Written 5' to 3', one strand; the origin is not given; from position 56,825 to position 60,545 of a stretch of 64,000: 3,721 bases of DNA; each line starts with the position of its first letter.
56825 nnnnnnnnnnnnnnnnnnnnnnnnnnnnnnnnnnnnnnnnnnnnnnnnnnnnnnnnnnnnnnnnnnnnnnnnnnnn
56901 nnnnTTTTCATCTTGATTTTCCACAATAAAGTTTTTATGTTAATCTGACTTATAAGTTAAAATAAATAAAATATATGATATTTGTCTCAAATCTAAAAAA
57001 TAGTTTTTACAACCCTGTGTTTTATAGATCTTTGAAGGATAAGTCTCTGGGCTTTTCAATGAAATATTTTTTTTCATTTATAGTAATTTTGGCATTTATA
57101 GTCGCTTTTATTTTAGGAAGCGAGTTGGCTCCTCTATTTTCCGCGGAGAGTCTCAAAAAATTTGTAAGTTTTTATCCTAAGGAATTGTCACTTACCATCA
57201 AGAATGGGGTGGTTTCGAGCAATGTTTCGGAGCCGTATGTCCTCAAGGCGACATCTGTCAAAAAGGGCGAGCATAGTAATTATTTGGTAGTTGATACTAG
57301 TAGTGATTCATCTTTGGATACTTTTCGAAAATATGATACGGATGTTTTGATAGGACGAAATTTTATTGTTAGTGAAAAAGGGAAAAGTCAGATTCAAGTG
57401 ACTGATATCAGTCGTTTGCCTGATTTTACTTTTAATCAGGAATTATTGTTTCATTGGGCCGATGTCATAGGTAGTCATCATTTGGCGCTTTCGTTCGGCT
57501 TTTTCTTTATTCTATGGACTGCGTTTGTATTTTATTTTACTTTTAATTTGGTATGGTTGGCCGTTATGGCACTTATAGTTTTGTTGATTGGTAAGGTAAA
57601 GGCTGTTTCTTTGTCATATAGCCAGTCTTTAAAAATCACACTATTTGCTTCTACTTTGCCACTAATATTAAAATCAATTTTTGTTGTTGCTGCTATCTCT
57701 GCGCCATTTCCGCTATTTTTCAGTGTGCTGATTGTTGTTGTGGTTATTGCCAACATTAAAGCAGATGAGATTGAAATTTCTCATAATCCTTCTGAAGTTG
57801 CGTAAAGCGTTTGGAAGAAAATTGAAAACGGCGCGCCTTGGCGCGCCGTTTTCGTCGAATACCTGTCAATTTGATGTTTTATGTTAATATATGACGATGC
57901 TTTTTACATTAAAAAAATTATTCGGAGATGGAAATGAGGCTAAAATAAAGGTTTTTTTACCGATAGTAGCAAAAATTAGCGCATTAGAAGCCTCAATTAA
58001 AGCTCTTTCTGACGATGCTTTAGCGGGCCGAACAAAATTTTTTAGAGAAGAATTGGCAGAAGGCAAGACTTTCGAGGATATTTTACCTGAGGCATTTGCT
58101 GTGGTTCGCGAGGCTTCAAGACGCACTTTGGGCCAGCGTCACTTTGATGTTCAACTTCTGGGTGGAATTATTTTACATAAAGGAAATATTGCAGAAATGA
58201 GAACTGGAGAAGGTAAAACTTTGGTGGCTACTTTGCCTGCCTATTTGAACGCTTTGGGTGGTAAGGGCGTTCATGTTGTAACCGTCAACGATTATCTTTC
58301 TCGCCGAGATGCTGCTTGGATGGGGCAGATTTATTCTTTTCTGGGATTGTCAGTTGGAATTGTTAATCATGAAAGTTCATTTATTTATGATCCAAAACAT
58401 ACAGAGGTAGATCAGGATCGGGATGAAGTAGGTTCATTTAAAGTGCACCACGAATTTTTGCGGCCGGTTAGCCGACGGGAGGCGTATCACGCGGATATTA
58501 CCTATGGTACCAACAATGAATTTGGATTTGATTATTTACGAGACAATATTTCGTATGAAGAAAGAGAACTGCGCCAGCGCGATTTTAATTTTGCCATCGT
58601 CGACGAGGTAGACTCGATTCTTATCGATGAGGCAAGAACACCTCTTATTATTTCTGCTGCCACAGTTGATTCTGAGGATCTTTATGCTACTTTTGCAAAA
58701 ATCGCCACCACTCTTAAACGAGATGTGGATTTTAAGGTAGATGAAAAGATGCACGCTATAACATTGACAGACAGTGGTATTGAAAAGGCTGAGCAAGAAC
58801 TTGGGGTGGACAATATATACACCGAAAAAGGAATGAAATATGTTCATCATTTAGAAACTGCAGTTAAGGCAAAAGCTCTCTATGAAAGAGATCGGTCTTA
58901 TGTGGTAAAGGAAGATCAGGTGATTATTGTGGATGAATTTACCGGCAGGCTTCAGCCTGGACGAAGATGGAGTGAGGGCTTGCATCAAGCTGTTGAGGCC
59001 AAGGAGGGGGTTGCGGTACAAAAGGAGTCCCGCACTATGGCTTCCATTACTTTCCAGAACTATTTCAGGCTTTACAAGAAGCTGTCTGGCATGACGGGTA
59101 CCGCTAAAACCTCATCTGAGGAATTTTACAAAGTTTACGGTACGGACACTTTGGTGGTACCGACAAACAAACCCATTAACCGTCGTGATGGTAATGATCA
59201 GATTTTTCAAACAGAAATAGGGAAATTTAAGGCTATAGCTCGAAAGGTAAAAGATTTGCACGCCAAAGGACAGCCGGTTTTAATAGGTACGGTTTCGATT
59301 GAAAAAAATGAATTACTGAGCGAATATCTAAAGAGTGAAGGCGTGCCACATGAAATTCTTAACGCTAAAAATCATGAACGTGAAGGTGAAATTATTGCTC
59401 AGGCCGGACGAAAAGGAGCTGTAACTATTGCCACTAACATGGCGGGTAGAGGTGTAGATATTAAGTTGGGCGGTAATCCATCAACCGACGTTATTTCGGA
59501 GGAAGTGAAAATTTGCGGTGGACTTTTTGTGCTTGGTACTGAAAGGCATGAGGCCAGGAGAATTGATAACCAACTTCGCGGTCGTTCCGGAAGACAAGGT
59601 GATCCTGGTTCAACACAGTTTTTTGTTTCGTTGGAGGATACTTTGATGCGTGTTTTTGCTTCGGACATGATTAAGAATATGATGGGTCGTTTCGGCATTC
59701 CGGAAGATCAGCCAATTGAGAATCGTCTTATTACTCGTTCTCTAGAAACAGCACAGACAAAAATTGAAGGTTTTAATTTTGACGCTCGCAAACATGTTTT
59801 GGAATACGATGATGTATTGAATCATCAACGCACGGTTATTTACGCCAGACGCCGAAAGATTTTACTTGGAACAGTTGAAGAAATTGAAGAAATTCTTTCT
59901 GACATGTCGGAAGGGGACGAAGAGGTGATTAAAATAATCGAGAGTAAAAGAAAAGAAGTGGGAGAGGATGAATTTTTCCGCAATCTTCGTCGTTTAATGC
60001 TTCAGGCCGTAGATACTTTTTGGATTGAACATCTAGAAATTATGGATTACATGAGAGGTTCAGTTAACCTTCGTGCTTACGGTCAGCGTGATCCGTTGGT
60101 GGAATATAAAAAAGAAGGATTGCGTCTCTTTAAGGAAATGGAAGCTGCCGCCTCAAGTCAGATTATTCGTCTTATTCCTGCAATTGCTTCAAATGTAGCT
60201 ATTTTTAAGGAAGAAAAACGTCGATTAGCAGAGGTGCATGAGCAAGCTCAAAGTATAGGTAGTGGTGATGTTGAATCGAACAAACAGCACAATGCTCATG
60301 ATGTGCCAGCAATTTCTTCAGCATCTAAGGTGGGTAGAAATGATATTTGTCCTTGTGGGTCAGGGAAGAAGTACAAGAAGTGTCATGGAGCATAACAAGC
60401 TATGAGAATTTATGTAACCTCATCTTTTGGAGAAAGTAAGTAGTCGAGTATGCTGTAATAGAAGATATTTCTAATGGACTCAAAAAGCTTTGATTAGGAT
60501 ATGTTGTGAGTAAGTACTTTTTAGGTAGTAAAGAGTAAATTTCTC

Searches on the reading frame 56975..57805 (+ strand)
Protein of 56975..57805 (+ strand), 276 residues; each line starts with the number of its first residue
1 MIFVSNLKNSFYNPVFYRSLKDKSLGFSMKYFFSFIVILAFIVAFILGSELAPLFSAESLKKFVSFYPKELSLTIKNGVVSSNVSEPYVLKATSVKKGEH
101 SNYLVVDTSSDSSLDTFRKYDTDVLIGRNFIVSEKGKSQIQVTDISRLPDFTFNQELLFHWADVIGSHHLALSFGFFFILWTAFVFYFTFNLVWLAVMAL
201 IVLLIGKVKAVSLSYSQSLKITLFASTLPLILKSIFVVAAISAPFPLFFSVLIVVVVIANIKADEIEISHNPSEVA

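Call 16: search_protein_families(library=pfam, proteins=[window:56975-57805:+], max_evalue=0.0001)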
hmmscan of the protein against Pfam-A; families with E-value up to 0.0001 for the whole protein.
window:56975-57805:+ (276 aa): 1 family
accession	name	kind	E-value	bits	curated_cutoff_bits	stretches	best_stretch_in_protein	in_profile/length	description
PF06691.16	DUF1189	-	1.9e-24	87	28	1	6-258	3-238/244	Protein of unknown function (DUF1189)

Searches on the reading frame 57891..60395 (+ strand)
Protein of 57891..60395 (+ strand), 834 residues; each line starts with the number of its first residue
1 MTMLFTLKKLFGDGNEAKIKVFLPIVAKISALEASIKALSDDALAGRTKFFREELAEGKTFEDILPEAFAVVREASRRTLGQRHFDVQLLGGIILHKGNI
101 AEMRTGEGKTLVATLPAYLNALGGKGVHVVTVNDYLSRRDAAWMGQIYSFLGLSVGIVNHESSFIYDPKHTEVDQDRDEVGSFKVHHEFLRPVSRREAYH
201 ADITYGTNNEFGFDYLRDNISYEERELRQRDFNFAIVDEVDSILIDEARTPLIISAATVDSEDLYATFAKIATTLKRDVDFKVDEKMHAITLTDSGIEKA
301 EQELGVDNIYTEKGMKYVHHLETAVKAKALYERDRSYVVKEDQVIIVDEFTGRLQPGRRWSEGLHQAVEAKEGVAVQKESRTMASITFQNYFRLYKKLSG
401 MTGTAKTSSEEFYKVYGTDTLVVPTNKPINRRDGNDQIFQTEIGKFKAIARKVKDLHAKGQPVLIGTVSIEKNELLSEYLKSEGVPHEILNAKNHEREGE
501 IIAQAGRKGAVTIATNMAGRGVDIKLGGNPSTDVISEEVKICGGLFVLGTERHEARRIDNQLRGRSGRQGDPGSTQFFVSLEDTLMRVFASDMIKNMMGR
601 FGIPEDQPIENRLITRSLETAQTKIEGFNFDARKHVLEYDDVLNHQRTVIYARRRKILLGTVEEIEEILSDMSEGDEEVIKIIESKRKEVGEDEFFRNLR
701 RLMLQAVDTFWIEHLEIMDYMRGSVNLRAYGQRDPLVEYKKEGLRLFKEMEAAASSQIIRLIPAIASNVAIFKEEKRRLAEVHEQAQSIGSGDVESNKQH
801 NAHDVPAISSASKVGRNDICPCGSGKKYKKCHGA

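Call 16: search_protein_families(library=pfam, proteins=[window:57891-60395:+], max_evalue=0.0001)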
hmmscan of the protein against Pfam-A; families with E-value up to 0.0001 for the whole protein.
window:57891-60395:+ (834 aa): 5 families
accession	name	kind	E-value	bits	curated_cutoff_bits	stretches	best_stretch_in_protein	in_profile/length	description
PF07517.20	SecA_DEAD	-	2e-123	411.7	24.6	1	7-412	1-289/290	SecA DEAD-like domain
PF21090.3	P-loop_SecA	-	1.2e-79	267.2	27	2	428-533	1-106/205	SecA P-loop domain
PF07516.18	SecA_SW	-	6.3e-45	154.1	26.7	2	608-673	1-65/200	SecA Wing and Scaffold domain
PF01043.26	SecA_PP_bind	-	2.5e-40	137.9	23.5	1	261-369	2-110/110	SecA preprotein cross-linking domain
PF02810.21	SEC-C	-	3.7e-10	39.9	20.4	1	816-833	1-18/19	SEC-C motif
